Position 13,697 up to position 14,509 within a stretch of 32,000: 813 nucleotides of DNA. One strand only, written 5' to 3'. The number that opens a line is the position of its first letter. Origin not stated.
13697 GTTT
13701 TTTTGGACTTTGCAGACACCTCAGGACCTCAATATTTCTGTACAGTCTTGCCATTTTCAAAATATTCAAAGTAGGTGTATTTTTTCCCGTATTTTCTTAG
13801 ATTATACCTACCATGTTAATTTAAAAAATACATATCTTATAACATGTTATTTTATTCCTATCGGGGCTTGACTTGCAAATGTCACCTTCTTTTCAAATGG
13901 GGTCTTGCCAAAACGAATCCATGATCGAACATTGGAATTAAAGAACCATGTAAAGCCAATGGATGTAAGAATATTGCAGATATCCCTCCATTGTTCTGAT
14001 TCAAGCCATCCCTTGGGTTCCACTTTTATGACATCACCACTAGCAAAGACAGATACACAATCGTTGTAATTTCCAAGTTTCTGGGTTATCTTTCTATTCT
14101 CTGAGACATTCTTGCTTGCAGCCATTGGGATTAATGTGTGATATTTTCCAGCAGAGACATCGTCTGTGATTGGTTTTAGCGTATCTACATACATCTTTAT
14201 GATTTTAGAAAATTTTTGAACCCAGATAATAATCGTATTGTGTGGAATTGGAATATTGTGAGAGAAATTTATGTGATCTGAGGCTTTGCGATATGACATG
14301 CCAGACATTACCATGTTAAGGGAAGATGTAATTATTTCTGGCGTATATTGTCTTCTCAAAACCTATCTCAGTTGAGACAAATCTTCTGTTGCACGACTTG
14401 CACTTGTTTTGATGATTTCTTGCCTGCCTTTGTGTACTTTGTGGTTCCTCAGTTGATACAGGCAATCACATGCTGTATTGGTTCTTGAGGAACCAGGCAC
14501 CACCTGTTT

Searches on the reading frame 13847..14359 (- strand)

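Call 8: search_protein_families(library=pfam, proteins=[window:13847-14359:-], max_evalue=0.001)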
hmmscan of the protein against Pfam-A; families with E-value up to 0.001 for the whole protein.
window:13847-14359:- (170 aa): 0 families

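Call 45: search_protein_families(library=padloc, proteins=[window:13847-14359:-], max_evalue=0.001)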
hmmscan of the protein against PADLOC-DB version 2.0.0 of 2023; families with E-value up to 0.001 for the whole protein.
window:13847-14359:- (170 aa): 0 families

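Call 87: search_protein_families(library=ncbifam, proteins=[window:13847-14359:-], max_evalue=0.01)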
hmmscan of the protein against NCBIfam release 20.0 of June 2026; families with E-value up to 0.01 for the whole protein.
window:13847-14359:- (170 aa): 2 families
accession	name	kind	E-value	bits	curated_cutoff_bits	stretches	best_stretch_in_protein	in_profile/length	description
NF033587.1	transpos_IS6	equivalog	3e-05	23.8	125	1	2-62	3-63/202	IS6 family transposase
NF041731.2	transpos_ISH6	equivalog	3.2e-05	22.9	240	1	2-57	110-164/414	ISH6 family transposase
